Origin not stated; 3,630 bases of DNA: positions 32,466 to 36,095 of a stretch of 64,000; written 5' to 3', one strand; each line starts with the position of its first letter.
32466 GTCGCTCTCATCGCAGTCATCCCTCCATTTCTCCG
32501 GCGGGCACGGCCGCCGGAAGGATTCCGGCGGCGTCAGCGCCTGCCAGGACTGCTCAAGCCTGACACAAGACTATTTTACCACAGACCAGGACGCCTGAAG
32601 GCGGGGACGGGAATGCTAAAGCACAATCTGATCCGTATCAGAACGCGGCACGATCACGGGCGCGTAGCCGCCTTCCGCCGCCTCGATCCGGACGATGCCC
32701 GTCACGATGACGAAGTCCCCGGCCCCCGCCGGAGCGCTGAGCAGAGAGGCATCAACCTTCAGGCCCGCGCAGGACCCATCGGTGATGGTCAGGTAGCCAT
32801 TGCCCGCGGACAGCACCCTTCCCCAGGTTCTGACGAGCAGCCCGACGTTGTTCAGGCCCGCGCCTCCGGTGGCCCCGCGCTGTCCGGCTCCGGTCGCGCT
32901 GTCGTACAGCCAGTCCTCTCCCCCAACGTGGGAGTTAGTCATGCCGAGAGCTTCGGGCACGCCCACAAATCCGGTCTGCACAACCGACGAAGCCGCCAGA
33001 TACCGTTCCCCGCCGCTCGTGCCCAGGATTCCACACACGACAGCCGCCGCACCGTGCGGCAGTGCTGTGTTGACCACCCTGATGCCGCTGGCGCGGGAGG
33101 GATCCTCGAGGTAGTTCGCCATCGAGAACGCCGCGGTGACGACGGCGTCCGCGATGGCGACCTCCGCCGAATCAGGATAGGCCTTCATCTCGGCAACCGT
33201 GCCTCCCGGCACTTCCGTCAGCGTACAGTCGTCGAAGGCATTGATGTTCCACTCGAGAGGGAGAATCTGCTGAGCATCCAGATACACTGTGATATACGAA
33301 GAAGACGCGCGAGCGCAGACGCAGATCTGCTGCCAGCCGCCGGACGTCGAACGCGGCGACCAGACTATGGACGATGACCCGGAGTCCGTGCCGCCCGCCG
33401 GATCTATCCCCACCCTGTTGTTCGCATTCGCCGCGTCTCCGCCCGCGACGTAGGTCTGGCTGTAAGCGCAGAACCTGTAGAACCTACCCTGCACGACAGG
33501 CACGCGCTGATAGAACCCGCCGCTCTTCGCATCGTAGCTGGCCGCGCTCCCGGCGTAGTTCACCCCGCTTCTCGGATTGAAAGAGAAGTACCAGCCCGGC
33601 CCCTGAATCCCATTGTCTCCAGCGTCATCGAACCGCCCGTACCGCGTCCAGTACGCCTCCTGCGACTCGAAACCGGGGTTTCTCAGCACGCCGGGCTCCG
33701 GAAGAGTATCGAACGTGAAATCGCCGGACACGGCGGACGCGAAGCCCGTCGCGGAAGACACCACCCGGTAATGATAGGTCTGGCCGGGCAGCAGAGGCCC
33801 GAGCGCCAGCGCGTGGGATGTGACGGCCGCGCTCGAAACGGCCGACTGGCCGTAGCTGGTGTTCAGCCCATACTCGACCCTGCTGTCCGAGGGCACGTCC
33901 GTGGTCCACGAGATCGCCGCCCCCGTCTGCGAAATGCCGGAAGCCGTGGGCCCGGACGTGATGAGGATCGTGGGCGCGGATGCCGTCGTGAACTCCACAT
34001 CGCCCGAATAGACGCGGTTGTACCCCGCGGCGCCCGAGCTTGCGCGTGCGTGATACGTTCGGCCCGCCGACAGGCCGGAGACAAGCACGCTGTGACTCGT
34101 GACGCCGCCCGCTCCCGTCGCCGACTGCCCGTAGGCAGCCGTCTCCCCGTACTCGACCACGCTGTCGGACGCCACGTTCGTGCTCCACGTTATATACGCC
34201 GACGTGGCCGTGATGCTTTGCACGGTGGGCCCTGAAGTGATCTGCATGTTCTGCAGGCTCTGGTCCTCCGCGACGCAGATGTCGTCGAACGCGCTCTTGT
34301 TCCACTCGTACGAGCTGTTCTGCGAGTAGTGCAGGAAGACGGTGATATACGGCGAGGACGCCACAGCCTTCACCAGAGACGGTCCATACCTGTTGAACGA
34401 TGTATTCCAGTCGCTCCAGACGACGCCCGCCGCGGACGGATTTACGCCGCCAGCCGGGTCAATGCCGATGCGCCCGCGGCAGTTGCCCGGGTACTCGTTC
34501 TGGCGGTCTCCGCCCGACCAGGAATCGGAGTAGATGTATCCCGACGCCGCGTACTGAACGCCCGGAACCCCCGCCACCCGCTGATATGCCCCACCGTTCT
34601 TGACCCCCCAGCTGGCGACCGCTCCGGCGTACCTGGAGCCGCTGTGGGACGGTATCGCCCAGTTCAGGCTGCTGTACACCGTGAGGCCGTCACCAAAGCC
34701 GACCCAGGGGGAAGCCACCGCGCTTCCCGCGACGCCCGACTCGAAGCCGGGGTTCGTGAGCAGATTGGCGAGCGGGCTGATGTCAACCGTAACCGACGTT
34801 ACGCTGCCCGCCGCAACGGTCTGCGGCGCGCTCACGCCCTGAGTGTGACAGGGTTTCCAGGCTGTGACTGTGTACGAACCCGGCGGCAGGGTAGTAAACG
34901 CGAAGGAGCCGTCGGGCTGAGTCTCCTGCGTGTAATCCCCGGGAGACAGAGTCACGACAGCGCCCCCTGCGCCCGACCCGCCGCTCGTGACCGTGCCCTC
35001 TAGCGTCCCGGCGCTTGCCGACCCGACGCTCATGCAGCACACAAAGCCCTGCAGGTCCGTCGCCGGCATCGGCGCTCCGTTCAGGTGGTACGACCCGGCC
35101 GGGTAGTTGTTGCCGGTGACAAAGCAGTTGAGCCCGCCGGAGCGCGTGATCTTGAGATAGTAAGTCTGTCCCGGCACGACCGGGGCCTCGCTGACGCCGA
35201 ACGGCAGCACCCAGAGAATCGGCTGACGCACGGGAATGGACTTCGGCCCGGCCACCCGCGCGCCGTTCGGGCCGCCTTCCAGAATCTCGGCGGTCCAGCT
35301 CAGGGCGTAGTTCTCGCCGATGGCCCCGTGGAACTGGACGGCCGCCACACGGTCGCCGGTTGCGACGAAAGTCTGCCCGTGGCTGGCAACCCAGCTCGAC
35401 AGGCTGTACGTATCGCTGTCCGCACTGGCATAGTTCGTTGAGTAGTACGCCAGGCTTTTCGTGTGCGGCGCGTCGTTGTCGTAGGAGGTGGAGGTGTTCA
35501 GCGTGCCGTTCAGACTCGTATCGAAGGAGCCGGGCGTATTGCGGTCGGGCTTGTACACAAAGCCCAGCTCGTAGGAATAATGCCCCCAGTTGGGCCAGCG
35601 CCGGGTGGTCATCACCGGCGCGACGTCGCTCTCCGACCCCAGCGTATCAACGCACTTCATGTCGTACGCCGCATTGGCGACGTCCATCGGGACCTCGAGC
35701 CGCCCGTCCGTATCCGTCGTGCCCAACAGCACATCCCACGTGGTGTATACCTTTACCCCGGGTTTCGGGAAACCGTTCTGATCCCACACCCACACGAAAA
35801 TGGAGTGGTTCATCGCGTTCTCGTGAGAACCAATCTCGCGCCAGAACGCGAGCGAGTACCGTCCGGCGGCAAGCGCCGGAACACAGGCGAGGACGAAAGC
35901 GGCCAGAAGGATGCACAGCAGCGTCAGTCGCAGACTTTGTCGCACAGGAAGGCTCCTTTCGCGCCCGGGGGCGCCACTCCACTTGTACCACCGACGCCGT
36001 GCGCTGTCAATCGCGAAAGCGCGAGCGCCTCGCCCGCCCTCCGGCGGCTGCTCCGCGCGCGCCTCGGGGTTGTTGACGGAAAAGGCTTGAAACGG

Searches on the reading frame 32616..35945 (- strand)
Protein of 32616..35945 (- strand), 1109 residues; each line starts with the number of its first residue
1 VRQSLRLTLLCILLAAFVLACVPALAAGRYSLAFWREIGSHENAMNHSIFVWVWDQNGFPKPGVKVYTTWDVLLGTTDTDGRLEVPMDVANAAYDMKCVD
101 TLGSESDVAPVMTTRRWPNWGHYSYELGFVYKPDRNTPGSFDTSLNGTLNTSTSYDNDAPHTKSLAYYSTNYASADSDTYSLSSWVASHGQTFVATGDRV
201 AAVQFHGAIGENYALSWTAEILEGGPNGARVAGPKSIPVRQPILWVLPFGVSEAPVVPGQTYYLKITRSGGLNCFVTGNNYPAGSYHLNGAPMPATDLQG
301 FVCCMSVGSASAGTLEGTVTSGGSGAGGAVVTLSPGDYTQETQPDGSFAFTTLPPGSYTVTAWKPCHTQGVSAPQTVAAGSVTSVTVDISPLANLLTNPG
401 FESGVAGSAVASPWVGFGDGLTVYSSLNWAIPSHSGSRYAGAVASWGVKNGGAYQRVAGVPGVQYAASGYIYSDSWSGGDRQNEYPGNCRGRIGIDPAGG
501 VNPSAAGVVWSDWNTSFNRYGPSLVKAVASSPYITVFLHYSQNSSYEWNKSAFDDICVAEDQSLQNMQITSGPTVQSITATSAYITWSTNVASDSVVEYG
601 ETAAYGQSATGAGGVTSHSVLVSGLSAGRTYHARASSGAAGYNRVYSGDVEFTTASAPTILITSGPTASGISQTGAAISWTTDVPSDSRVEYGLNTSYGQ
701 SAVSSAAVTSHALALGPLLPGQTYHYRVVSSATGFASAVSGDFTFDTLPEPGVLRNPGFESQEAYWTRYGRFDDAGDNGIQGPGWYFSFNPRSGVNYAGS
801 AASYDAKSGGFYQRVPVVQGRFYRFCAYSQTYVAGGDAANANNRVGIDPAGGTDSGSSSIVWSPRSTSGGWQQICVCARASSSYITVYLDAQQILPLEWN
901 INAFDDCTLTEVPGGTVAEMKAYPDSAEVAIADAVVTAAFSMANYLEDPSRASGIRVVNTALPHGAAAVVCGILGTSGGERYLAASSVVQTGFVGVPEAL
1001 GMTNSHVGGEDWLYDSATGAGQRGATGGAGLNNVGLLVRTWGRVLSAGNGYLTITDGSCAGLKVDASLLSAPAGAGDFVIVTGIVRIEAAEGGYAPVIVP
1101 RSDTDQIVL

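Call 7: search_protein_families(library=pfam, proteins=[window:32616-35945:-], max_evalue=0.1)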
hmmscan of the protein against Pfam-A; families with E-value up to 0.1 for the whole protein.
window:32616-35945:- (1109 aa): 8 families
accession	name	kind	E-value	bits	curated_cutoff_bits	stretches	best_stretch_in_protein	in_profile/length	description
PF13620.12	CarboxypepD_reg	-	5.9e-11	43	32.3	1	314-388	1-80/82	Carboxypeptidase regulatory-like domain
PF16656.11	Pur_ac_phosph_N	-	1.4e-09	38.8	30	2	670-747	10-93/93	Purple acid Phosphatase, N-terminal domain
PF00041.27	fn3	-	6.1e-06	26.8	25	0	572-637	5-68/84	Fibronectin type III domain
PF14686.12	fn3_3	-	0.0014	18.8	24.4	1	338-383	27-73/75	Polysaccharide lyase family 4, domain II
PF17210.9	SdrD_B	-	0.0032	18.1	29.7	1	317-369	15-71/112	SdrD B-like domain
PF16655.11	PhoD_N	-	0.006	17.5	30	0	696-741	45-86/90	PhoD-like phosphatase, N-terminal domain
PF09430.16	EMC7_beta-sandw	-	0.011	16.3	26.6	1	331-364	12-47/122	ER membrane protein complex subunit 7, beta-sandwich domain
PF13715.12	CarbopepD_reg_2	-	0.097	13.1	32.2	0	316-361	2-49/88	CarboxypepD_reg-like domain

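Call 8: search_protein_families(library=ncbifam, proteins=[window:32616-35945:-], max_evalue=0.1)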
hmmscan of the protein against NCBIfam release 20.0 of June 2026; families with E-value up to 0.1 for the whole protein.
window:32616-35945:- (1109 aa): 0 families

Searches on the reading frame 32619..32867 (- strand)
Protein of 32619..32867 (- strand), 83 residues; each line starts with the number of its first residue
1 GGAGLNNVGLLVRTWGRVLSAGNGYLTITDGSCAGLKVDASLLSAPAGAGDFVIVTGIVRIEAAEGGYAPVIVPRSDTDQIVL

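Call 41: find_related_loci(query=A6, collection=genome_contigs, flank=3000)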
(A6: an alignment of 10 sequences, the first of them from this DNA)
Query A6 (83 aa) in genome_contigs; peptide patterns used: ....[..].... (x = any residue, [..] = any of these).
282 stretches matched a pattern; 227 encode a relative of the query (tblastn E <= 1e-3); the best 80 are kept; 80 distinct loci.
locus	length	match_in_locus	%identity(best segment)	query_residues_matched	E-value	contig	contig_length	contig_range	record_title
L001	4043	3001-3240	40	2-81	1e-16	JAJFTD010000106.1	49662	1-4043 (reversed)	MAG: bacterium isolate bin.10 k141_1314353, whole genome shotgun sequence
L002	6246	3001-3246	42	1-83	2e-14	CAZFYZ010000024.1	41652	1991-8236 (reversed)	MAG TPA_asm: uncultured bacterium isolate SRP294416_co1_116 genome assembly, contig: NODE_1450_length_41652_cov_5.314638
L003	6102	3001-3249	46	1-82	1e-13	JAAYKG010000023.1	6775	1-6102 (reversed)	MAG: Armatimonadota bacterium isolate AS10tlH2TH_387 24016_AS10, whole genome shotgun sequence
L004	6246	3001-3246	42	1-82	3e-13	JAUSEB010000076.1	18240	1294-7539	MAG: Armatimonadota bacterium isolate E14_maxbin.151 E14_k141_37514, whole genome shotgun sequence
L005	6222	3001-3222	44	5-79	6e-13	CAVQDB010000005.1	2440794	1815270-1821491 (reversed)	MAG: uncultured Armatimonadetes bacterium isolate MFD02416.bin.3.344 genome assembly, contig: contig_9775, whole genome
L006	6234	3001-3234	40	2-79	1e-12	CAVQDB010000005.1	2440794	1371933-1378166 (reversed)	MAG: uncultured Armatimonadetes bacterium isolate MFD02416.bin.3.344 genome assembly, contig: contig_9775, whole genome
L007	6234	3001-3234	44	2-79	2e-12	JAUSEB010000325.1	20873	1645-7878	MAG: Armatimonadota bacterium isolate E14_maxbin.151 E14_k141_621714, whole genome shotgun sequence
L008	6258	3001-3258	44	4-83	2e-12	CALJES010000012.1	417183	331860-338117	MAG: uncultured bacterium isolate S1_Bin_METABAT__45_1 genome assembly, contig: c_000001144316, whole genome shotgun seq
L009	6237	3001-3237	42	1-79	3e-12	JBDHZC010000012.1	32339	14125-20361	MAG: Armatimonadota bacterium isolate AS-MESO-3CA.311 NODE_5680_length_32339_cov_10.142490, whole genome shotgun sequenc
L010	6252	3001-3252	42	4-79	3e-12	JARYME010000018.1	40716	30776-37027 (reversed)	MAG: Armatimonadota bacterium isolate A05DMB-I-24 NODE_18_length_40716_cov_4.131819, whole genome shotgun sequence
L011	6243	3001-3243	43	2-83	3e-12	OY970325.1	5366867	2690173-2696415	MAG: uncultured Armatimonadetes bacterium isolate MFD05942.bin.1.84 genome assembly, chromosome: 1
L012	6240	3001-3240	40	2-79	4e-12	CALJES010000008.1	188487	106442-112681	MAG: uncultured bacterium isolate S1_Bin_METABAT__45_1 genome assembly, contig: c_000001249408, whole genome shotgun seq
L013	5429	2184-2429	45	1-83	4e-12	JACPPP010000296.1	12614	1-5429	MAG: Armatimonadetes bacterium isolate NC_groundwater_630_Ag_B-0.1um_56_30 B_1_S1_Biohub_coassembly_k141_4824222, whole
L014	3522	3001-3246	41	1-83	6e-12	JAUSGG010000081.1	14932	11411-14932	MAG: Armatimonadota bacterium isolate E14_metabat.bin.108 E14_k141_978629, whole genome shotgun sequence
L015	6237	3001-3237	44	1-79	5e-12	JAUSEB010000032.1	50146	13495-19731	MAG: Armatimonadota bacterium isolate E14_maxbin.151 E14_k141_1173685, whole genome shotgun sequence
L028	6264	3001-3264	40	4-83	3e-11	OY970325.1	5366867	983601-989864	MAG: uncultured Armatimonadetes bacterium isolate MFD05942.bin.1.84 genome assembly, chromosome: 1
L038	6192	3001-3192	46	1-58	6e-11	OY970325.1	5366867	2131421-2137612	MAG: uncultured Armatimonadetes bacterium isolate MFD05942.bin.1.84 genome assembly, chromosome: 1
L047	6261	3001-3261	41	4-79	2e-10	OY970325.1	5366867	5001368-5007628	MAG: uncultured Armatimonadetes bacterium isolate MFD05942.bin.1.84 genome assembly, chromosome: 1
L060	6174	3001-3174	45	1-58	1e-9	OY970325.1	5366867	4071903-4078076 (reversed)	MAG: uncultured Armatimonadetes bacterium isolate MFD05942.bin.1.84 genome assembly, chromosome: 1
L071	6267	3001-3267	39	1-79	4e-9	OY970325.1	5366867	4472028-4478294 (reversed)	MAG: uncultured Armatimonadetes bacterium isolate MFD05942.bin.1.84 genome assembly, chromosome: 1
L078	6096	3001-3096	66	1-32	6e-9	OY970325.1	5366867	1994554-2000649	MAG: uncultured Armatimonadetes bacterium isolate MFD05942.bin.1.84 genome assembly, chromosome: 1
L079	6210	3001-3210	46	1-58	6e-9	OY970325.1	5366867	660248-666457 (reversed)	MAG: uncultured Armatimonadetes bacterium isolate MFD05942.bin.1.84 genome assembly, chromosome: 1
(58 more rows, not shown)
